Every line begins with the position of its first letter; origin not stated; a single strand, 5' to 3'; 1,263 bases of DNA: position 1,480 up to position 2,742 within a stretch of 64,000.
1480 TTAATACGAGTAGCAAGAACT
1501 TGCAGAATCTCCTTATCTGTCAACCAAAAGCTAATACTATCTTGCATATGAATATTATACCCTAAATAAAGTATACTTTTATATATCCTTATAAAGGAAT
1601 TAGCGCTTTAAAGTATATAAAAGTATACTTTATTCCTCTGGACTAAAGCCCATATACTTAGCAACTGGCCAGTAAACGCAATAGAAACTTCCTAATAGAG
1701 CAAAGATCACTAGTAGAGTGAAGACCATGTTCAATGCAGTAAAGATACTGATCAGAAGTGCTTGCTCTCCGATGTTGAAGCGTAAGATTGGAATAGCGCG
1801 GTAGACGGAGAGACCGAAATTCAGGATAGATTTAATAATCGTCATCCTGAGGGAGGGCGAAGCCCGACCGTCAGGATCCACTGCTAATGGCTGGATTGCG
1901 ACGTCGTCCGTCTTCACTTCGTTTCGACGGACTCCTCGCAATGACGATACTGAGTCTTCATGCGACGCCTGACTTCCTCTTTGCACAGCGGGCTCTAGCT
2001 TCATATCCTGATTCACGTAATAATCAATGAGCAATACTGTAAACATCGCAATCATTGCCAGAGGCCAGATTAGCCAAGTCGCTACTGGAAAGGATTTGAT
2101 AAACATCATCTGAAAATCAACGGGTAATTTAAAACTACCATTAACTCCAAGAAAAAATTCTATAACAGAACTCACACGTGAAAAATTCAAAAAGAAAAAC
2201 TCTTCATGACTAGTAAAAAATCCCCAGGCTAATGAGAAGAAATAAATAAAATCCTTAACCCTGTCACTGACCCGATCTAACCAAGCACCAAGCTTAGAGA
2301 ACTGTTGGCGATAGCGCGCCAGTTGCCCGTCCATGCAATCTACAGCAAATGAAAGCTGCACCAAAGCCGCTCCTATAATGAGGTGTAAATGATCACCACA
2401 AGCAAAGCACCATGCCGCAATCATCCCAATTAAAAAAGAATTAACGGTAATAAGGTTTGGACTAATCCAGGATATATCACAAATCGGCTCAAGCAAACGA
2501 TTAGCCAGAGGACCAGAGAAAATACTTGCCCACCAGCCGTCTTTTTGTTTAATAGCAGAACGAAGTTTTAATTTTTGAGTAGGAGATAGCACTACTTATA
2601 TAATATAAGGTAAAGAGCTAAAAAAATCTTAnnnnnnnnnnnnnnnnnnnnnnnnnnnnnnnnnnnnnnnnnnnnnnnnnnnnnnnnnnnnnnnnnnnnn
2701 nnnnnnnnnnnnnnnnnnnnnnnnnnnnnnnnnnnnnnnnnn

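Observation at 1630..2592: Repeat doublet inserted in-frame in a CDP-alcohol phosphatidyltransferase gene (RPE-like behaviour)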

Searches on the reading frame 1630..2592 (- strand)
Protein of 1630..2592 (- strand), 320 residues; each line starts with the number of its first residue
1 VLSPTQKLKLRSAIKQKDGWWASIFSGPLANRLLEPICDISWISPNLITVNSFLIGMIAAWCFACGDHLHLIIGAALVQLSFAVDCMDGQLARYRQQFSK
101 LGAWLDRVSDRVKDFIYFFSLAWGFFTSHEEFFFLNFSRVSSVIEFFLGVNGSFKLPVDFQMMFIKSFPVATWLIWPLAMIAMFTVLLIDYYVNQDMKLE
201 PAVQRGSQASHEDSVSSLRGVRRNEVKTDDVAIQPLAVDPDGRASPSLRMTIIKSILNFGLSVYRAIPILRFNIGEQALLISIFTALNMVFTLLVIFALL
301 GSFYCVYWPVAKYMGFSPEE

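Call 6: search_protein_families(library=pfam, proteins=[window:1630-2592:-], max_evalue=0.01)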
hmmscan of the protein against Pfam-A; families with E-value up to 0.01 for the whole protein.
window:1630-2592:- (320 aa): 1 family
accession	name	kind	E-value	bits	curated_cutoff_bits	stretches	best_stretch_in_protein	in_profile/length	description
PF01066.26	CDP-OH_P_transf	-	1.4e-12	48.7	22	1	42-151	1-109/152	CDP-alcohol phosphatidyltransferase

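Call 7: find_homologous_proteins(query=window:1630-2592:-)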
Query window:1630-2592:- (320 aa): 174 proteins with E <= 0.001 among 1837 candidates; the best 120 are listed.
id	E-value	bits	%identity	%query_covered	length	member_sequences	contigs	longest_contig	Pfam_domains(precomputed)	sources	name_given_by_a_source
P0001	6.6e-212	721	100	100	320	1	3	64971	PF01066.27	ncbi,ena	-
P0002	1.0e-165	569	83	100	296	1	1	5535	PF01066.27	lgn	-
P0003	1.6e-158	545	77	100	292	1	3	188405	PF01066.27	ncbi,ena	-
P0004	4.3e-147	508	75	100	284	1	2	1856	PF01066.27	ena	-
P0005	1.6e-144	499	73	100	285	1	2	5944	PF01066.27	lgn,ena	-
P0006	1.4e-124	434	64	99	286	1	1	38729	PF01066.27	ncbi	-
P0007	1.2e-121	424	62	100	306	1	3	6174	PF01066.27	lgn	-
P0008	5.7e-114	399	61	98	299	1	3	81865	PF01066.27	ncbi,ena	-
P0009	1.8e-113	397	60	98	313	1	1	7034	PF01066.27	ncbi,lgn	-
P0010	3.5e-110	386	56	98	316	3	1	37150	PF01066.27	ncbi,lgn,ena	-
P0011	4.0e-110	386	60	97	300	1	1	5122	PF01066.27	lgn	-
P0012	1.9e-109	384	60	98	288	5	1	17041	PF01066.27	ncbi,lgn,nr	ncbi:MAG: CDP-alcohol phosphatidyltransferase family protein [Candidatus Caenarcaniphilales bacteriu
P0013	3.1e-107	377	59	99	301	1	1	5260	PF01066.27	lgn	-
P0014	6.7e-106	372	59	98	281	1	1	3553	PF01066.27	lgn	-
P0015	2.9e-105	370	56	98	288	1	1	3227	PF01066.27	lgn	-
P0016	4.6e-105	370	57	98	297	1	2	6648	PF01066.27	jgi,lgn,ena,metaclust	metaclust:\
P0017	8.8e-105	369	58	98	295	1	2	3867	PF01066.27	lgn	-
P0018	1.5e-102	361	54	98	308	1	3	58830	PF01066.27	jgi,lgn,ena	jgi:phosphatidylglycerophosphate synthase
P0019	5.3e-102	360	56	98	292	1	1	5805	PF01066.27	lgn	-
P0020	5.4e-102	360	54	98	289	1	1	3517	PF01066.27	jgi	-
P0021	4.3e-101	357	55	98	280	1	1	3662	PF01066.27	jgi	jgi:hypothetical protein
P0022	1.0e-100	355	54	98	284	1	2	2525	PF01066.27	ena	-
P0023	2.7e-100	354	55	98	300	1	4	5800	PF01066.27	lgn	-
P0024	1.3e-99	352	54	99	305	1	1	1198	PF01066.27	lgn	-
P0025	1.6e-99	351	56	97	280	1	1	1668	PF01066.27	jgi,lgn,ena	-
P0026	2.3e-99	351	54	99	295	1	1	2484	PF01066.27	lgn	-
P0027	1.2e-98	349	56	99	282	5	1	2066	PF01066.27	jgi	jgi:CDP-alcohol phosphatidyltransferase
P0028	4.2e-98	347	54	98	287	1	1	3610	PF01066.27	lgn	-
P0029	2.7e-97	344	52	98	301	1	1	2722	PF01066.27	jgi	jgi:phosphatidylglycerophosphate synthase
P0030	3.9e-97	344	54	98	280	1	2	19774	PF01066.27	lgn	-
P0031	5.0e-97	343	54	99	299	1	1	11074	PF01066.27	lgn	-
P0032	1.2e-96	342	54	97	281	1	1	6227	PF01066.27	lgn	-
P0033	3.7e-96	340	55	97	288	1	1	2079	PF01066.27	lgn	-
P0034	5.1e-96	340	51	98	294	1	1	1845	PF01066.27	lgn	-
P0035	2.4e-95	338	54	98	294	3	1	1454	PF01066.27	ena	-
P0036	2.6e-95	338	51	98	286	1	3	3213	PF01066.27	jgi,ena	-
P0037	6.5e-95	336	53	98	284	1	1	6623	PF01066.27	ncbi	-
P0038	8.0e-95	336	55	97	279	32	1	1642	PF01066.27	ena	-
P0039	9.2e-95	336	53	99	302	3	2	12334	PF01066.27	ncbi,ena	-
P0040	9.4e-95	336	50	98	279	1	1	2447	PF01066.27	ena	-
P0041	2.7e-94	334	53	98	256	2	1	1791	PF01066.27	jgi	jgi:phosphatidylglycerophosphate synthase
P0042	2.9e-93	331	51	99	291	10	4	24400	PF01066.27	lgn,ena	-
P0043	3.0e-93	331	53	98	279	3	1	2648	PF01066.27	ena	-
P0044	5.1e-93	330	54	98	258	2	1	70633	PF01066.27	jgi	jgi:archaetidylinositol phosphate synthase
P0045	5.6e-93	330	52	98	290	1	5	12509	PF01066.27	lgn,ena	-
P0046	1.5e-92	329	52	98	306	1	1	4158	PF01066.27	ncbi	-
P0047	1.5e-91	325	53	99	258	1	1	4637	PF01066.27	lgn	-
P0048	2.1e-91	325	52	98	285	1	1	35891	PF01066.27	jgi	jgi:hypothetical protein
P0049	2.3e-91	325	56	96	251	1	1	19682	PF01066.27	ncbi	-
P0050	6.6e-91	323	53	98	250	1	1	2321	PF01066.27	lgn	-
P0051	7.7e-89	316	53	97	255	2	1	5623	PF01066.27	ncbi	-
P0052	2.2e-88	315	51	99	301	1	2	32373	PF01066.27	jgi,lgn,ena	jgi:hypothetical protein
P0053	3.1e-88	314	55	96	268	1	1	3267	PF01066.27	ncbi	-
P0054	7.5e-88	313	50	99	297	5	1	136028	PF01066.27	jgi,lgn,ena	jgi:hypothetical protein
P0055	2.0e-87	312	50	98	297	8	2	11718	PF01066.27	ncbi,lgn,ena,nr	ncbi:MAG: CDP-alcohol phosphatidyltransferase family protein [Proteobacteria bacterium]|nr:CDP-alcoh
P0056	3.8e-87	311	49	99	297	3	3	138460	PF01066.27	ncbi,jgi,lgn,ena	jgi:hypothetical protein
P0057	4.8e-87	310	50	99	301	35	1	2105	PF01066.27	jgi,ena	jgi:hypothetical protein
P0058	6.8e-87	310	53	98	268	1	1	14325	PF01066.27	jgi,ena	-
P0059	7.9e-87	310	49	99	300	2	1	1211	PF01066.27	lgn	-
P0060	3.3e-86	308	51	98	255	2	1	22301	PF01066.27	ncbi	-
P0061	3.9e-86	307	50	99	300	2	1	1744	PF01066.27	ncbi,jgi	jgi:archaetidylinositol phosphate synthase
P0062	9.6e-86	306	49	99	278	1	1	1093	PF01066.27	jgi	jgi:hypothetical protein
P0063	1.8e-85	305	50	97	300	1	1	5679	PF01066.27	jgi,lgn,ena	-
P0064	7.1e-85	303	49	99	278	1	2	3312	PF01066.27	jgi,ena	jgi:hypothetical protein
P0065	8.7e-85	303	48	99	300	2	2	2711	PF01066.27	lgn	-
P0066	1.2e-84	303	49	99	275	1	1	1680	PF01066.27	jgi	jgi:hypothetical protein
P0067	3.3e-84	301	50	99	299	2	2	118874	PF01066.27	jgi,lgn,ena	jgi:hypothetical protein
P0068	4.9e-84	301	49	99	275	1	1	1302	PF01066.27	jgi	jgi:hypothetical protein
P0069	5.6e-84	300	49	99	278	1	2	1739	PF01066.27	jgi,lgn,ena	jgi:hypothetical protein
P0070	7.0e-84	300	51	100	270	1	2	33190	PF01066.27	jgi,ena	jgi:hypothetical protein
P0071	1.6e-83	299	50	99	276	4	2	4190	PF01066.27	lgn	-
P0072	1.8e-83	299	49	99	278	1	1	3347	PF01066.27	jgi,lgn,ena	jgi:hypothetical protein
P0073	6.7e-83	297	49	99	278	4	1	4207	PF01066.27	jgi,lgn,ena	jgi:hypothetical protein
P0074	8.8e-83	296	51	99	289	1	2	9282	PF01066.27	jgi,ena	jgi:archaetidylinositol phosphate synthase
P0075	9.1e-83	296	49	99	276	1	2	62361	PF01066.27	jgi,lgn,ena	jgi:phosphatidylglycerophosphate synthase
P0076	2.3e-82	295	50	99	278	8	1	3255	PF01066.27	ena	-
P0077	2.8e-82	295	50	99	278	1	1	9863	PF01066.27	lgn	-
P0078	3.4e-82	295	50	99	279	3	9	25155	PF01066.27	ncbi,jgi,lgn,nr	ncbi:MAG: CDP-alcohol phosphatidyltransferase family protein [Cyanobacteria bacterium REEB446]|jgi:a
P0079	1.7e-81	292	49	99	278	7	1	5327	PF01066.27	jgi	jgi:hypothetical protein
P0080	5.1e-81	291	50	99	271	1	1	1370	PF01066.27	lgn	-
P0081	4.7e-80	287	49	95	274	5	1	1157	PF01066.27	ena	-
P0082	1.2e-79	286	49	98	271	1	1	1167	PF01066.27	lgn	-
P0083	7.8e-79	283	50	99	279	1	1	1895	PF01066.27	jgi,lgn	-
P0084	1.4e-78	283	48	99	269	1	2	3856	PF01066.27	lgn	-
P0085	3.2e-76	275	47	99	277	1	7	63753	PF01066.27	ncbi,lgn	-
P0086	8.4e-76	274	43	99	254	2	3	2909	PF01066.27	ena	-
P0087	6.2e-74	267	44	97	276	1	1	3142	PF01066.27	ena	-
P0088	1.0e-69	254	41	96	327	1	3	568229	PF01066.27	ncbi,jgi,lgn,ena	jgi:phosphatidylglycerophosphate synthase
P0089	2.2e-68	249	42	98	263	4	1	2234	PF01066.27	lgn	-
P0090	1.4e-66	243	41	98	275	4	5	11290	PF01066.27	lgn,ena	-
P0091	9.1e-66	241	43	98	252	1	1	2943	PF01066.27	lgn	-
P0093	6.0e-65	238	43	98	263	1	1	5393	PF01066.27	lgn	-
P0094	4.9e-64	235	40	97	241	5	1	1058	PF01066.27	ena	-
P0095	7.5e-64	234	44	98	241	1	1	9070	PF01066.27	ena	-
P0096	1.2e-63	234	40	99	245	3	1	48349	PF01066.27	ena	-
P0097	3.0e-63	232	41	98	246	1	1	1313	PF01066.27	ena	-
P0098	7.8e-63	231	41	98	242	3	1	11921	PF01066.27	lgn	-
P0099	1.2e-62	230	40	98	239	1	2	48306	PF01066.27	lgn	-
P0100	2.3e-62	229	40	98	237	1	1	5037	PF01066.27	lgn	-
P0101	5.1e-62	228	41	98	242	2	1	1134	PF01066.27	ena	-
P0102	6.0e-62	228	40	97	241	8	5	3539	PF01066.27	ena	-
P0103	6.2e-62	228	41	97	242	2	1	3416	PF01066.27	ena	-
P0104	6.9e-62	228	39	98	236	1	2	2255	PF01066.27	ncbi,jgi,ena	-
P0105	8.0e-62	228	42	98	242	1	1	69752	PF01066.27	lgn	-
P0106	1.4e-61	227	38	98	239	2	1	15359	PF01066.27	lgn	-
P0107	1.5e-61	227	41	98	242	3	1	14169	PF01066.27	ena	-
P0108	1.9e-61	226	40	94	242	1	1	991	PF01066.27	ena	-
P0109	2.0e-61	226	42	98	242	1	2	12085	PF01066.27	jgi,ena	-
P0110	2.2e-61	226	40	98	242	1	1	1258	PF01066.27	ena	-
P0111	2.8e-61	226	40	97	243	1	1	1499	PF01066.27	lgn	-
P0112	3.2e-61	226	40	98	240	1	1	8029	PF01066.27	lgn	-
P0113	4.1e-61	225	37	97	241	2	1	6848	PF01066.27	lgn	-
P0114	4.3e-61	225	40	94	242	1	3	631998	PF01066.27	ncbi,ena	-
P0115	4.9e-61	225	41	98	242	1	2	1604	PF01066.27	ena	-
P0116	5.6e-61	225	40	98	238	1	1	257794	PF01066.27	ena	-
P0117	1.3e-60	224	40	98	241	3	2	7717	PF01066.27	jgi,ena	-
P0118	1.4e-60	224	39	98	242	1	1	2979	PF01066.27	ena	-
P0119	1.6e-60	223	40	98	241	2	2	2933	PF01066.27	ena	-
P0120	1.8e-60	223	39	94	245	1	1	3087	PF01066.27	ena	-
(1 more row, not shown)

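Call 11: find_related_loci(query=A1, collection=genome_contigs, flank=6000)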
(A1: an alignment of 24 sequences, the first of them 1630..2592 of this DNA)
Query A1 (320 aa) in genome_contigs; peptide patterns used: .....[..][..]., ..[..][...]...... (x = any residue, [..] = any of these).
57 stretches matched a pattern; 34 encode a relative of the query (tblastn E <= 1e-3); 32 distinct loci.
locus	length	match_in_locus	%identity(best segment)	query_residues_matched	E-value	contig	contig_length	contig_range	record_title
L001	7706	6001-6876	77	1-320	2e-164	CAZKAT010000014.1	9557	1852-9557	MAG TPA_asm: uncultured Gammaproteobacteria bacterium isolate SRP150892_co1_169 genome assembly, contig: NODE_7581_lengt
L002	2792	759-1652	60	9-320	9e-127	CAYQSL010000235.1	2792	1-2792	MAG TPA_asm: uncultured Gammaproteobacteria bacterium isolate SRP302895_co1_477 genome assembly, contig: NODE_85091_leng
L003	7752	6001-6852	61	9-320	8e-121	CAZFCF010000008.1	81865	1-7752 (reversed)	MAG TPA_asm: uncultured Gammaproteobacteria bacterium isolate SRP150892_co2_242 genome assembly, contig: NODE_252_length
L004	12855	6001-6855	60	9-320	7e-116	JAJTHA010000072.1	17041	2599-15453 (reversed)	MAG: Candidatus Caenarcanales bacterium isolate CoA8N_V22.1 k141_195109_flag_1_multi_16_0000_len_17041, whole genome sho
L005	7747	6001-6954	56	3-320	5e-113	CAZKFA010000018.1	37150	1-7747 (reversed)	MAG TPA_asm: uncultured Gammaproteobacteria bacterium isolate SRP150892_co1_172 genome assembly, contig: NODE_840_length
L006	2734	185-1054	54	5-317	6e-106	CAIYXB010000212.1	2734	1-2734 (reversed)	uncultured bacterium isolate Loclat_bin-07551 genome assembly, contig: bin-07551:212/256, whole genome shotgun sequence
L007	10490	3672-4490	55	10-320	9e-101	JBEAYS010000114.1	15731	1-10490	MAG: Cyanobacteriota bacterium isolate NASQAN2011_332_B_bin.3 scaffold_332501, whole genome shotgun sequence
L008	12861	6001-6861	51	3-320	4e-100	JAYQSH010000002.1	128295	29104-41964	MAG: bacterium isolate SD3109_NP_metabta_bins_sspec.tsv.297 contig_14693_pilon, whole genome shotgun sequence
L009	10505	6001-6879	50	7-320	9e-96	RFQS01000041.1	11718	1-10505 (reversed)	MAG: Proteobacteria bacterium isolate WB4_1_1465 contig_100_40, whole genome shotgun sequence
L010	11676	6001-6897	50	5-320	4e-95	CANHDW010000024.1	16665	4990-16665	MAG: Candidatus Caenarcaniphilales bacterium isolate RE-15aug16-7 genome assembly, contig: RE-15aug16-C4616, whole genom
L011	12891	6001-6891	50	7-320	2e-94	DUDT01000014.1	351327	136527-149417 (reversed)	MAG TPA_asm: Candidatus Melainabacteria bacterium isolate LMEP_6097 2582596408, whole genome shotgun sequence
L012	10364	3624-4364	51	9-320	2e-93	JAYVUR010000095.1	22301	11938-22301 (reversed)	MAG: Candidatus Melainabacteria bacterium isolate GL75_DN_concoct_47 GL75_DN_concoct_47_94, whole genome shotgun sequenc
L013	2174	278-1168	50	5-320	2e-96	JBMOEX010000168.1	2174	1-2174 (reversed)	MAG: Vampirovibrionia bacterium isolate Deming_bin.154 contig220044, whole genome shotgun sequence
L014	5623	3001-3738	53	9-317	5e-91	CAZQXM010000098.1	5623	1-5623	MAG TPA_asm: uncultured Gammaproteobacteria bacterium isolate SRP150892_co2_5 genome assembly, contig: NODE_23957_length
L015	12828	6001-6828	50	5-320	2e-89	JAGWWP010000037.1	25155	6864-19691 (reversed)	MAG: Cyanobacteria bacterium REEB446 contig-150_3471, whole genome shotgun sequence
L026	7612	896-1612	39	5-318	1e-65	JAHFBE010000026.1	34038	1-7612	MAG: Candidatus Melainabacteria bacterium isolate nzgw191 NODE_532_length_34039_cov_3.727224, whole genome shotgun seque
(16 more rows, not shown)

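Call 13: find_encoding_contigs(protein=P0002, flank=3000, max_places=2)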
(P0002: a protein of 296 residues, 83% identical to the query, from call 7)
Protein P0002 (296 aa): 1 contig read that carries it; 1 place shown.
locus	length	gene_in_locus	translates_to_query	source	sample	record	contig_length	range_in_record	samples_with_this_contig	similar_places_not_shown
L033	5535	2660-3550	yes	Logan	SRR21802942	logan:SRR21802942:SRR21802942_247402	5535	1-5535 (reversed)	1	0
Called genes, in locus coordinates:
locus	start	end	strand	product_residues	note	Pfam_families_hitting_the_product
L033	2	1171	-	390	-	?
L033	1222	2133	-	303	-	PF00288:GHMP_kinases_N, PF08544:GHMP_kinases_C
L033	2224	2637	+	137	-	-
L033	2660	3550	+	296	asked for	PF01066:CDP-OH_P_transf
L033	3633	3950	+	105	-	PF12844:HTH_19 (weak), PF01381:HTH_3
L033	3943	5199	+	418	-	PF13657:Couple_hipA, PF07804:HipA_C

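Call 14: find_encoding_contigs(protein=P0004, flank=3000, max_places=2)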
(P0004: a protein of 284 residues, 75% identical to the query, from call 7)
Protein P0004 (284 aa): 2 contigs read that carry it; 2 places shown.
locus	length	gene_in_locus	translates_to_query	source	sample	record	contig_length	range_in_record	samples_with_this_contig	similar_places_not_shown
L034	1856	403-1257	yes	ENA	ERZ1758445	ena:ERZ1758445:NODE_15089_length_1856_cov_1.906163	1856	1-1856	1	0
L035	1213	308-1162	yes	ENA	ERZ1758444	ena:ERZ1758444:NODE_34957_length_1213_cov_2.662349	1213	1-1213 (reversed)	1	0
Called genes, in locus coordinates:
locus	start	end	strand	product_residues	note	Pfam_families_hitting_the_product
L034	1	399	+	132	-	?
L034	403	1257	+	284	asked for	PF01066:CDP-OH_P_transf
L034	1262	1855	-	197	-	?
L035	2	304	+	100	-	?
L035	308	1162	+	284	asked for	PF01066:CDP-OH_P_transf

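Call 15: find_encoding_contigs(protein=P0005, flank=3000, max_places=2)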
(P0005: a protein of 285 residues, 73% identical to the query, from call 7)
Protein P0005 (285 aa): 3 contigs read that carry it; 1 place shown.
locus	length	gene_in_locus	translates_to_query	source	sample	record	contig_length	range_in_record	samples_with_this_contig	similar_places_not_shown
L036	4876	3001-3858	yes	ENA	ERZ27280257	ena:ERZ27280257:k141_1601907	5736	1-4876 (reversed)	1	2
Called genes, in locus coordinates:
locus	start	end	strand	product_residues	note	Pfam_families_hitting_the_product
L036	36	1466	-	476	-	PF00595:PDZ, PF13180:PDZ_2 (weak), PF17820:PDZ_6, PF03572:Peptidase_S41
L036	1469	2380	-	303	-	PF00288:GHMP_kinases_N, PF08544:GHMP_kinases_C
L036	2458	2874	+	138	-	-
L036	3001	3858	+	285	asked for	PF01066:CDP-OH_P_transf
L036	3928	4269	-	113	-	-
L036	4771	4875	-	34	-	?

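Call 16: find_encoding_contigs(protein=P0006, flank=3000, max_places=2)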
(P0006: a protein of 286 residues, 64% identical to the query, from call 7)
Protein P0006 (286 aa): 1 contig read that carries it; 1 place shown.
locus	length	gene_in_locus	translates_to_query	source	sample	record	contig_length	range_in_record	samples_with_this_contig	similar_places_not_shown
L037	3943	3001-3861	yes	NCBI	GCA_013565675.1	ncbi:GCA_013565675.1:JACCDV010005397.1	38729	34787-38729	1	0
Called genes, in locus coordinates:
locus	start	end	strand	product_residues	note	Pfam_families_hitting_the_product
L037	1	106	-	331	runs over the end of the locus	PF01207:Dus, PF01680:SOR_SNZ (faint)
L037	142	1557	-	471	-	PF00595:PDZ, PF13180:PDZ_2, PF17820:PDZ_6, PF03572:Peptidase_S41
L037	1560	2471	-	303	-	PF00288:GHMP_kinases_N, PF08544:GHMP_kinases_C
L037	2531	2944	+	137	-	-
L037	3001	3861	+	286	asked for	PF01066:CDP-OH_P_transf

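Call 17: find_encoding_contigs(protein=P0007, flank=3000, max_places=2)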
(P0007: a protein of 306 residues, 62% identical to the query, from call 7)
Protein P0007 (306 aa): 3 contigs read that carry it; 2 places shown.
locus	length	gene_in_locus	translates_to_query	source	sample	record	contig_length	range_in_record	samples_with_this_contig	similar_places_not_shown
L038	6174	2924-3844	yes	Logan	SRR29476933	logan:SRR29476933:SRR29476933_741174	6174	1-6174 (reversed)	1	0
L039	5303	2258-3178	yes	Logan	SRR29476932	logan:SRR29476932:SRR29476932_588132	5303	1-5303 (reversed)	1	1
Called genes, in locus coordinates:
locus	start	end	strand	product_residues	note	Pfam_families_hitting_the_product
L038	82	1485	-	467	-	PF00595:PDZ, PF13180:PDZ_2, PF17820:PDZ_6, PF03572:Peptidase_S41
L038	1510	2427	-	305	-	PF00288:GHMP_kinases_N, PF08544:GHMP_kinases_C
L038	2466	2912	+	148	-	-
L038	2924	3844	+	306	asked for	PF01066:CDP-OH_P_transf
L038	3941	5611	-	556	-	-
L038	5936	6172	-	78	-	?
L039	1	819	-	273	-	?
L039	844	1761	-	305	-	PF00288:GHMP_kinases_N, PF08544:GHMP_kinases_C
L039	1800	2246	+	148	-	-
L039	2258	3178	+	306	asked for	PF01066:CDP-OH_P_transf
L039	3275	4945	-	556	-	-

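Call 31: predict_structure(alignment_id=A1)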
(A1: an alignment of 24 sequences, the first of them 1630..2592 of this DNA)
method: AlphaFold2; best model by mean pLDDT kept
length: 320 residues; sequences in the alignment: 24
mean_pLDDT: 80.5   pTM: 0.74
mean pLDDT of the five models: 80.5, 78.4, 78.1, 76.3, 75.0
residues with pLDDT >= 90: 142; 70-90: 108; 50-70: 22; < 50: 48
segments of 3 or more residues with pLDDT < 50: 197-244
pLDDT, mean of each block of 10 residues (from residue 1): 88 76 86 93 94 98 97 97 93 89 90 95 97 90 89 88 89 97 86 57 45 39 40 39 55 78 71 85 95 93 82 67
secondary structure, 60 per line:
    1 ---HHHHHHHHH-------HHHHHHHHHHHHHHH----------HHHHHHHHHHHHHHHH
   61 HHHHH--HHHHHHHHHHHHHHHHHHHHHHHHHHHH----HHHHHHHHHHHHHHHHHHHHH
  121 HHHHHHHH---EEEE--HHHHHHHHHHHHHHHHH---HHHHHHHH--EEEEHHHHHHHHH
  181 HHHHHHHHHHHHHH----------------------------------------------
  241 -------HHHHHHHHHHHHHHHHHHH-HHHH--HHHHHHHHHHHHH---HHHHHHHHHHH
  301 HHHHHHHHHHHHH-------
elements in order: H4-12 H20-34 H45-65 H68-95 H100-128 E132-135 H138-154 H158-165 E168-171 H172-194 H248-266 H268-271 H274-286 H290-313
